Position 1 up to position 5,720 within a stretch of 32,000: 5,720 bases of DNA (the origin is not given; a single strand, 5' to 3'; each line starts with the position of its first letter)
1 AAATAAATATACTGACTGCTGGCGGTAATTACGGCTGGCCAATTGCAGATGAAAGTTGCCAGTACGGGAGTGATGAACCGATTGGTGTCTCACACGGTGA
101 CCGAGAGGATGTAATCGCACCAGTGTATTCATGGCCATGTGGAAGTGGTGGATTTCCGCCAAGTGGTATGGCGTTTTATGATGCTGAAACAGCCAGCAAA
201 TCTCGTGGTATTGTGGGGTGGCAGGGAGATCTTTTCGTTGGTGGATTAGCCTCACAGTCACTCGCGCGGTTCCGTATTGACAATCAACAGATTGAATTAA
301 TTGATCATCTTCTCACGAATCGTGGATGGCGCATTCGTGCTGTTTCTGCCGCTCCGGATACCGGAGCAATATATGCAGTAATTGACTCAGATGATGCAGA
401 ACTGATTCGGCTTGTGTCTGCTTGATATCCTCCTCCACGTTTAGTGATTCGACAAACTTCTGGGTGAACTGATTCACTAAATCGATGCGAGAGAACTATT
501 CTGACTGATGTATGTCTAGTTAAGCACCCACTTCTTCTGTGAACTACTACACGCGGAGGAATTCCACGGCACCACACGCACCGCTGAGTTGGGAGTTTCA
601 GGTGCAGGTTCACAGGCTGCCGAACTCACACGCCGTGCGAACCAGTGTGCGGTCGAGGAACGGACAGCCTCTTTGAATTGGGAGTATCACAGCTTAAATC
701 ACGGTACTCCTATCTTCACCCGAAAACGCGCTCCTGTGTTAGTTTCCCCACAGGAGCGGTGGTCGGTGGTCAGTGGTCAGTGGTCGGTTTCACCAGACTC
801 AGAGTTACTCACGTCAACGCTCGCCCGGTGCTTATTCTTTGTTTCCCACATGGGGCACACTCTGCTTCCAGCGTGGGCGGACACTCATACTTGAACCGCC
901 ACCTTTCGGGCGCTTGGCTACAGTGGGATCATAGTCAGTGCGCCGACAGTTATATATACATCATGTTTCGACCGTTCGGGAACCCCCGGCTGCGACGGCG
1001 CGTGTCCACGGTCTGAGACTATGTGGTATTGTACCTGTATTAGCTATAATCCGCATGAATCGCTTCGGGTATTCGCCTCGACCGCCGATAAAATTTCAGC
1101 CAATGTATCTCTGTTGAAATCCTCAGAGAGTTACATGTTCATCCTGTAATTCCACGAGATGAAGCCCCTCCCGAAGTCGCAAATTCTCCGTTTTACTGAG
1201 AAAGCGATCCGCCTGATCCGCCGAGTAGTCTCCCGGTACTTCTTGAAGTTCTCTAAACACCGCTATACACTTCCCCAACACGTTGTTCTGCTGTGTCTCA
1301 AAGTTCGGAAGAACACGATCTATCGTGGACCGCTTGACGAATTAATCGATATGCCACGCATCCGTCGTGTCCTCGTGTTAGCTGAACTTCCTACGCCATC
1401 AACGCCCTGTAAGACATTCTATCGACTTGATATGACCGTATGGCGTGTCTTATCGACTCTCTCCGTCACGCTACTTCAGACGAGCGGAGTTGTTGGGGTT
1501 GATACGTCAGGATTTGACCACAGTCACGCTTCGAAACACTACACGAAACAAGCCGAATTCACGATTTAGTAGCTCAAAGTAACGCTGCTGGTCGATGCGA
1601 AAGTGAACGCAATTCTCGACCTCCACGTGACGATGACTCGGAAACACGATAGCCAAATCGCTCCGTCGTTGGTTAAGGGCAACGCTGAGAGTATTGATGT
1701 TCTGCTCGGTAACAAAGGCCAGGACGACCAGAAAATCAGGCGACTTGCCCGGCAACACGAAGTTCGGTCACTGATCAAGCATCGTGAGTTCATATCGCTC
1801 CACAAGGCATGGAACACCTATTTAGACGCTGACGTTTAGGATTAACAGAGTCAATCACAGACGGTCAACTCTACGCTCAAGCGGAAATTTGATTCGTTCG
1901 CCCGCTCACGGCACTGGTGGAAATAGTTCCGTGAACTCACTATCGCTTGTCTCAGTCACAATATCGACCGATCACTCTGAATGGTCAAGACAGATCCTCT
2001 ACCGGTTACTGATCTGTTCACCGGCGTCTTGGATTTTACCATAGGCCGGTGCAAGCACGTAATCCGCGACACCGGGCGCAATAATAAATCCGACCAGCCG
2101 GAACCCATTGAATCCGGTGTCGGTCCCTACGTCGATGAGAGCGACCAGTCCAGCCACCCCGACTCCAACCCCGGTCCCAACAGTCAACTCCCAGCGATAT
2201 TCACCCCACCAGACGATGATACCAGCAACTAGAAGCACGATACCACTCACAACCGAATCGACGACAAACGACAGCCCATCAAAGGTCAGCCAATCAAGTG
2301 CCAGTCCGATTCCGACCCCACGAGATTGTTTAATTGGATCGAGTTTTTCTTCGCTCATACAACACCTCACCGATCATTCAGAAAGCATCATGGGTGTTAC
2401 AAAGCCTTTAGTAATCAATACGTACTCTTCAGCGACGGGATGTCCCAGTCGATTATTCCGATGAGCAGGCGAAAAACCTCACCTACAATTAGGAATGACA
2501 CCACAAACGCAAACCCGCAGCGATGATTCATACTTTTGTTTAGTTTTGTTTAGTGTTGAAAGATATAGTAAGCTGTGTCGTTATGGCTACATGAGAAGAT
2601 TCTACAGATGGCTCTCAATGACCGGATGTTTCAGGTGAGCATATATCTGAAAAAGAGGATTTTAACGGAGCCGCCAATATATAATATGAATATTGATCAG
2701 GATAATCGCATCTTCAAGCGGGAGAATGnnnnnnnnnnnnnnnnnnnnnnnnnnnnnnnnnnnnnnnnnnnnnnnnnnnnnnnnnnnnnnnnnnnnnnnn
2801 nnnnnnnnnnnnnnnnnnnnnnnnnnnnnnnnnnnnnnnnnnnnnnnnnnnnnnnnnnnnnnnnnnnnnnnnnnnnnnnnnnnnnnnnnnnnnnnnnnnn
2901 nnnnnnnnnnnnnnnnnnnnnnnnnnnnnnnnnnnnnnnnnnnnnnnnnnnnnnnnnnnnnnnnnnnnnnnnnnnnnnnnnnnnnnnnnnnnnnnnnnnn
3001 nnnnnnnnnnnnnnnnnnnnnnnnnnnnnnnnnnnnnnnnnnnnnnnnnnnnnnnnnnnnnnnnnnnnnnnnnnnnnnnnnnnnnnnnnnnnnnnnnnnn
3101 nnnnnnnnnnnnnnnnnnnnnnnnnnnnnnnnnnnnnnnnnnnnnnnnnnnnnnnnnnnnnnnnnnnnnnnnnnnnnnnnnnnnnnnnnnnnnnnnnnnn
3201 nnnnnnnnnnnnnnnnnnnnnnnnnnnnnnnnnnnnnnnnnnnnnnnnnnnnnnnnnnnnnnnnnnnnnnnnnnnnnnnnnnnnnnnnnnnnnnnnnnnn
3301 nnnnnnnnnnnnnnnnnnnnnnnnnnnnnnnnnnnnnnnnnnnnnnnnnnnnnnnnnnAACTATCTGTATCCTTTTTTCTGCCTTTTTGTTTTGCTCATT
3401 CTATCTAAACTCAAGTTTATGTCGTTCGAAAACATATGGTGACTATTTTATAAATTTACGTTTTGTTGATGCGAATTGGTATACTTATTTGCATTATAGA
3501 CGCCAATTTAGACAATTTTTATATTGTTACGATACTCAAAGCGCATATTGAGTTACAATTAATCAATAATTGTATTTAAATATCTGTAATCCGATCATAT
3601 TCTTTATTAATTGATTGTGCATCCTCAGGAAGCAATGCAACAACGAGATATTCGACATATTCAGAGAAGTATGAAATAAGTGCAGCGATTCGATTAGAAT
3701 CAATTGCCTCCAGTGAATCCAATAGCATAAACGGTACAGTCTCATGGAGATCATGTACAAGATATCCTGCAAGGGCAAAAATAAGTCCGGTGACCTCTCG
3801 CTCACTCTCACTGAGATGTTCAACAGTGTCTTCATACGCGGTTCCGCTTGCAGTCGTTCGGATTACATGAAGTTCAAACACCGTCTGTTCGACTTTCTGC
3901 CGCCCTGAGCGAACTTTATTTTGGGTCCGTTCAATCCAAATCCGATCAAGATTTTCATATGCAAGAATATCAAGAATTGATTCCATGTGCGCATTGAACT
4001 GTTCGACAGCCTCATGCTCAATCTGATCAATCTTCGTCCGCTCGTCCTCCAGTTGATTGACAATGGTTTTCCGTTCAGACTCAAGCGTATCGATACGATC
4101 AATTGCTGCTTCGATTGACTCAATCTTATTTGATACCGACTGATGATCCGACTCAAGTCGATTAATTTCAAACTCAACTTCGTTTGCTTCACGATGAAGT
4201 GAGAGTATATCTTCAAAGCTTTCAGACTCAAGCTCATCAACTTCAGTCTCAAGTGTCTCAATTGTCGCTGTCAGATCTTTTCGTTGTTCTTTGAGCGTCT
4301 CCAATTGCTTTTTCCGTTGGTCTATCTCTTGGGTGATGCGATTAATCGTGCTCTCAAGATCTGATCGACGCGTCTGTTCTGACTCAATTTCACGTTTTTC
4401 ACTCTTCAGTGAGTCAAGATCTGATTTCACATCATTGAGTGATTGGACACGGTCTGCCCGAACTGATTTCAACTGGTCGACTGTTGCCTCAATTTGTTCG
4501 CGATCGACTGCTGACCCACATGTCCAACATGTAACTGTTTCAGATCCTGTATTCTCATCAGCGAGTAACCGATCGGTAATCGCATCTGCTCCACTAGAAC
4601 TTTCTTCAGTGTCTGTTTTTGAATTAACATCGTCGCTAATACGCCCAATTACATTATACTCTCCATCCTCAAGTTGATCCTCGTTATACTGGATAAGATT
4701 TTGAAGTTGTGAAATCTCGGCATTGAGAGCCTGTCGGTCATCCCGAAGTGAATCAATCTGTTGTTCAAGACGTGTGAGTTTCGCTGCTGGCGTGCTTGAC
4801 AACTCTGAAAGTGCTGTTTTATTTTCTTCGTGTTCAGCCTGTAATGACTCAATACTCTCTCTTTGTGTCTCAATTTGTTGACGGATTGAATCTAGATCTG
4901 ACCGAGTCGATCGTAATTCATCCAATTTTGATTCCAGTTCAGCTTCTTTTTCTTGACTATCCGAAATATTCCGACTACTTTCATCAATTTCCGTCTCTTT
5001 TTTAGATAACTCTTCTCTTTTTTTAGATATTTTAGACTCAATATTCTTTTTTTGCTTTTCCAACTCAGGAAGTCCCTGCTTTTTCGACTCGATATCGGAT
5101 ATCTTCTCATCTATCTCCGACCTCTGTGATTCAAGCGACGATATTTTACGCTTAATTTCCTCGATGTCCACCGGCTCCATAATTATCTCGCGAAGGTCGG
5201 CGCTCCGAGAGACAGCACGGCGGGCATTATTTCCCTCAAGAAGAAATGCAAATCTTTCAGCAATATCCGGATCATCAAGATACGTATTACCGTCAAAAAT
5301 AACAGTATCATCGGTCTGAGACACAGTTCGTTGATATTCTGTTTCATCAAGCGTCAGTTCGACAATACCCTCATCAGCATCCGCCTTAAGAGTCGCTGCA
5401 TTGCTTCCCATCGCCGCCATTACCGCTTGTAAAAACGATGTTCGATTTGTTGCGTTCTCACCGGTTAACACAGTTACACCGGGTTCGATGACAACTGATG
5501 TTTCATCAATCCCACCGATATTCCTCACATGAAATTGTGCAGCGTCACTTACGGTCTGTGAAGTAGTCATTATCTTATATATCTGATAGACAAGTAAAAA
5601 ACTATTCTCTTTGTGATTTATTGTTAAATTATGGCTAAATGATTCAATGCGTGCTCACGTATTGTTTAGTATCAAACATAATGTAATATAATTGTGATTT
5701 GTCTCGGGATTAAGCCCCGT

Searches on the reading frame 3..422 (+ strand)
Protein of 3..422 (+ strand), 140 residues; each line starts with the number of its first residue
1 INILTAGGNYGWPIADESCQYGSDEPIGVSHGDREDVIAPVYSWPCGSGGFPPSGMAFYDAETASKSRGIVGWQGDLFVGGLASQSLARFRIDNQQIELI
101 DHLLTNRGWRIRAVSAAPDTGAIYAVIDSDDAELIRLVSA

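Call 97: search_protein_families(library=pfam, proteins=[window:3-422:+])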
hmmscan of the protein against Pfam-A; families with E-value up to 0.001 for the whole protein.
window:3-422:+ (140 aa): 1 family
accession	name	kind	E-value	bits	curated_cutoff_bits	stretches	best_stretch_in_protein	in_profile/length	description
PF07995.17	GSDH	-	3.5e-31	109.2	25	1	1-136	208-332/332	Glucose / Sorbosone dehydrogenase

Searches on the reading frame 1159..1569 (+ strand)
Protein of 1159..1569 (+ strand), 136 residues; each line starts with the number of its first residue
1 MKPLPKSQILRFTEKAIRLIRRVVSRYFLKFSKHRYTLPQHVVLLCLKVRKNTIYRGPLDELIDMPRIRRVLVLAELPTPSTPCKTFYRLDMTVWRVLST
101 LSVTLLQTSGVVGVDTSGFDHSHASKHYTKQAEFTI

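Call 16: search_protein_families(library=pfam, proteins=[window:1159-1569:+])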
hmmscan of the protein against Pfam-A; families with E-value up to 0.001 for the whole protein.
window:1159-1569:+ (136 aa): 0 families

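Call 49: find_encoding_contigs(protein=window:1159-1569:+, flank=2500, max_places=10)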
Protein window:1159-1569:+ (136 aa): no gene with exactly this product is on record in the collection.

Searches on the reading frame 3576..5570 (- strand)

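Call 16: search_protein_families(library=pfam, proteins=[window:3576-5570:-])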
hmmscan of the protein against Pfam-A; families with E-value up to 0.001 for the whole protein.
window:3576-5570:- (664 aa): 6 families
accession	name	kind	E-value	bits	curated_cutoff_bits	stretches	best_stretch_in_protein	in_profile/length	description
PF04108.17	ATG17_like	-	7.5e-06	26.1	43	0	133-297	122-299/355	Autophagy protein ATG17-like domain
PF02403.27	Seryl_tRNA_N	-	8.3e-06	26.4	28.2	0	377-450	20-96/108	Seryl-tRNA synthetase N-terminal domain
PF24423.1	OVT1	-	2.4e-05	25.1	30.9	0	471-531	5-61/100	Major antigen, helical domain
PF10473.14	CENP-F_leu_zip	-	8.8e-05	23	34.5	0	455-531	61-137/140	Leucine-rich repeats of kinetochore protein Cenp-F/LEK1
PF13166.12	AAA_13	-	0.00021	20.6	36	1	135-301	284-440/713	AAA domain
PF07888.16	CALCOCO1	-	0.00054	19.4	36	0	137-301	76-321/496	Calcium binding and coiled-coil domain (CALCOCO1) like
